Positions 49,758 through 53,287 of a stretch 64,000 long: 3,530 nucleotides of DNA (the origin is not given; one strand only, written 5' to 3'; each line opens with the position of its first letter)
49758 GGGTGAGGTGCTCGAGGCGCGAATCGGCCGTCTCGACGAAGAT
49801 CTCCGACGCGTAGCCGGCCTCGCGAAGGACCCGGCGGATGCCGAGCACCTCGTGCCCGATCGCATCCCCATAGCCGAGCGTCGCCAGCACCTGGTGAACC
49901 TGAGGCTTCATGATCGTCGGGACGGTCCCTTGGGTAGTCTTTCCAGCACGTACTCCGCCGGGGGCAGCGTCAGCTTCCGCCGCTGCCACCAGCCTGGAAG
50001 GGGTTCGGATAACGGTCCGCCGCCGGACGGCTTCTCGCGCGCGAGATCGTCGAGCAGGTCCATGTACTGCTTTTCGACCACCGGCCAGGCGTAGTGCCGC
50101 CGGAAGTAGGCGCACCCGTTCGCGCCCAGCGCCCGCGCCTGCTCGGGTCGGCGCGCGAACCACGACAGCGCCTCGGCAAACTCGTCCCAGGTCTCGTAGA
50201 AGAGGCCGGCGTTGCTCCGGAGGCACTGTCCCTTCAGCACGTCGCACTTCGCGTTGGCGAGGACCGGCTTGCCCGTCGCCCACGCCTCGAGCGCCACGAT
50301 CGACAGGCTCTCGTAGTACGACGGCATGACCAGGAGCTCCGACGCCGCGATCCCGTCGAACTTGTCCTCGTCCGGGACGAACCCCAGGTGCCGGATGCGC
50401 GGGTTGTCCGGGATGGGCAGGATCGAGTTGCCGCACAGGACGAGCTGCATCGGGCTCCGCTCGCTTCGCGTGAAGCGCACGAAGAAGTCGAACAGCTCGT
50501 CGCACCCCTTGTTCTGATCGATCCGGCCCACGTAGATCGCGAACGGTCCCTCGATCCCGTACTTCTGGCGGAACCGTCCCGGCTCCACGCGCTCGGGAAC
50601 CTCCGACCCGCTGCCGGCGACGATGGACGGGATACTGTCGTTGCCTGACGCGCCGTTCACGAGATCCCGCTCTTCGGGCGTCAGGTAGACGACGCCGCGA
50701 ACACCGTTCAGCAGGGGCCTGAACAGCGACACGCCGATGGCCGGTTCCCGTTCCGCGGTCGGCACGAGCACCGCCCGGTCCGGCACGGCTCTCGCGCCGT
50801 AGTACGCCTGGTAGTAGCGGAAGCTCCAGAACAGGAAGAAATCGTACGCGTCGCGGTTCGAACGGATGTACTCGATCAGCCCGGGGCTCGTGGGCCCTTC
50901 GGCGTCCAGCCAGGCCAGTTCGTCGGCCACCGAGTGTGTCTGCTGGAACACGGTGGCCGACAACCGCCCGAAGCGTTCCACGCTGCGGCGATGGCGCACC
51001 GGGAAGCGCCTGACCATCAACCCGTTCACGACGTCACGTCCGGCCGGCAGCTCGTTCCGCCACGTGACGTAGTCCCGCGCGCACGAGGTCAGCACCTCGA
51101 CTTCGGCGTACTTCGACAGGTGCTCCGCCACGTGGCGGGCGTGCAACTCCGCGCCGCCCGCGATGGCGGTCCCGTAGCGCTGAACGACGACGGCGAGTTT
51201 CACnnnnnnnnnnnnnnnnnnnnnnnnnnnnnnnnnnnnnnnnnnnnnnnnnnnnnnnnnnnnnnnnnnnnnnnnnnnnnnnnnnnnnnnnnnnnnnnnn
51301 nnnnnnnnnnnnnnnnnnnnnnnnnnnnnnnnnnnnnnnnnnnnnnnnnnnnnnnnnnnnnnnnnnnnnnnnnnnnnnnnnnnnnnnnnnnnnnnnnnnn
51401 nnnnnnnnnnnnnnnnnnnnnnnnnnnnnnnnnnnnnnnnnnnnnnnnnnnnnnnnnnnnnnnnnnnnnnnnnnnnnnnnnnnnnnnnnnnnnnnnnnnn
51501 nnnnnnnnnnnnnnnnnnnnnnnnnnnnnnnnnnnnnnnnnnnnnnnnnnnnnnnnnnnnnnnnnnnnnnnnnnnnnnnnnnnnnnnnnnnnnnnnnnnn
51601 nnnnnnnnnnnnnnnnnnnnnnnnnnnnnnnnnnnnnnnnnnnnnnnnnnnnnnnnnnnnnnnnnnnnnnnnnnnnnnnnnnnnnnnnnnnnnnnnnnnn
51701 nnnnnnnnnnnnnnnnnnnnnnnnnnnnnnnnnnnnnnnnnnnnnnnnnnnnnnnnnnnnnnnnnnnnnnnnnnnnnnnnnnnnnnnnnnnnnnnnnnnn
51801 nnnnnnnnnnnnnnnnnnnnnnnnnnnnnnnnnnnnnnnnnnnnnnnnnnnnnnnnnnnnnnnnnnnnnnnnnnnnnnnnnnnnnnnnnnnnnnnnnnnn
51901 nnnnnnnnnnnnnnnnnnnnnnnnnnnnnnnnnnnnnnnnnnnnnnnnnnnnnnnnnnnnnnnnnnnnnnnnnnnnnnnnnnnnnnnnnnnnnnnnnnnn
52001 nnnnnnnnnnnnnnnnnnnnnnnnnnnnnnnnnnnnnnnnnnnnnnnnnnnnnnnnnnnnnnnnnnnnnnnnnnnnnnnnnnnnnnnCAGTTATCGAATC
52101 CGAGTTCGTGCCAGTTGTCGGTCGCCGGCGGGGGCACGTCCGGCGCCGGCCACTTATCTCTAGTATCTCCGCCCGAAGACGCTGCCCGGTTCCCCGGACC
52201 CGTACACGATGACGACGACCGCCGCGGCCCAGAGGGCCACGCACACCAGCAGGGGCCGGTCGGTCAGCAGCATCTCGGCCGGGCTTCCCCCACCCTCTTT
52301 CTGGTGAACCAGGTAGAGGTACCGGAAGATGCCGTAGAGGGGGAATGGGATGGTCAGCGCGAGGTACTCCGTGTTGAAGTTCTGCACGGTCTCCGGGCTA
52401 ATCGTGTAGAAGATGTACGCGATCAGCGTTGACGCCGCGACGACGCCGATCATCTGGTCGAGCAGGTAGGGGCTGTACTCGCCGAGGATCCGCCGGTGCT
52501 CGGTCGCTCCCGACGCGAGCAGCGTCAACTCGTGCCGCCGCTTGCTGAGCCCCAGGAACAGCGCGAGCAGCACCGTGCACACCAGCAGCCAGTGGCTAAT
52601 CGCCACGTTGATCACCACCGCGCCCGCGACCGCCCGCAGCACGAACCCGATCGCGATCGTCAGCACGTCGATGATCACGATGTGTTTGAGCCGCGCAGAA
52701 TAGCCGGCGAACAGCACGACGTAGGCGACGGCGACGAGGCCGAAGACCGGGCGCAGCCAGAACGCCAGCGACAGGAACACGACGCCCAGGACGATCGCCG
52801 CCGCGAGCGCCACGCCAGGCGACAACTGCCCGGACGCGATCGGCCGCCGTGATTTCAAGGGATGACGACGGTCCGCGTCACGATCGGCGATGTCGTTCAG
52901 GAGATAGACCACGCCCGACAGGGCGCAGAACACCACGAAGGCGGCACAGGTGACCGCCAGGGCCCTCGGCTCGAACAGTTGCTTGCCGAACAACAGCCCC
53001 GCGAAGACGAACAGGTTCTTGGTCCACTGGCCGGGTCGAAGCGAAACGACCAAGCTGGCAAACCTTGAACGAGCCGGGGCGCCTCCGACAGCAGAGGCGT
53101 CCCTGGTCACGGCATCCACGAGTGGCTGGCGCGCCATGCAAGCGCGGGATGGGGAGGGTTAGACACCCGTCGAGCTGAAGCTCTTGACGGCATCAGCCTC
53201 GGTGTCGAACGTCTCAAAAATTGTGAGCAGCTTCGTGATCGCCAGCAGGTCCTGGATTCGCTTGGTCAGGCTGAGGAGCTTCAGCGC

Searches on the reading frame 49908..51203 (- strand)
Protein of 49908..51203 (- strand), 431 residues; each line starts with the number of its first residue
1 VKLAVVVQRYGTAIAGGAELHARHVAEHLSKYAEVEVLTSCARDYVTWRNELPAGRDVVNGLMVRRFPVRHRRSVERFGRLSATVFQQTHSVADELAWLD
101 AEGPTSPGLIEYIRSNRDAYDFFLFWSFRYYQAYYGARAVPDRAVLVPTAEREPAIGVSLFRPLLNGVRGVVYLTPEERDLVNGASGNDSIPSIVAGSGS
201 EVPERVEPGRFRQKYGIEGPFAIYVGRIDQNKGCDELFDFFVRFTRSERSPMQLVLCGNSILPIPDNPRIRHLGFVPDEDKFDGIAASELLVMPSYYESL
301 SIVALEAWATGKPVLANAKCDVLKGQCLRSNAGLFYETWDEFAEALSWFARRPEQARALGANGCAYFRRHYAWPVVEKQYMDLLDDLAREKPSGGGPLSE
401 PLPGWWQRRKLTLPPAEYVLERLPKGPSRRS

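Call 35: search_protein_families(library=pfam, proteins=[window:49908-51203:-], max_evalue=0.000001)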
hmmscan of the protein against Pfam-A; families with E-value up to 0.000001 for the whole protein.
window:49908-51203:- (431 aa): 2 families
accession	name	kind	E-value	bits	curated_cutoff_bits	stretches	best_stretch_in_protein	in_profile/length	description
PF00534.26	Glycos_transf_1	-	6.9e-18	65.2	26.4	1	212-363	6-169/172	Glycosyl transferases group 1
PF13692.12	Glyco_trans_1_4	-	4.5e-14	53.3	27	1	222-347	4-137/142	Glycosyl transferases group 1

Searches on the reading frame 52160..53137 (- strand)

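Call 35: search_protein_families(library=pfam, proteins=[window:52160-53137:-], max_evalue=0.000001)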
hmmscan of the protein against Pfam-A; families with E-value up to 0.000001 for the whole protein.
window:52160-53137:- (325 aa): 1 family
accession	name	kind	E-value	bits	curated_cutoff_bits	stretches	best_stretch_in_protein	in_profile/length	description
PF01040.23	UbiA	-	9.3e-23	81.2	34.2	1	43-282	4-237/250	UbiA prenyltransferase family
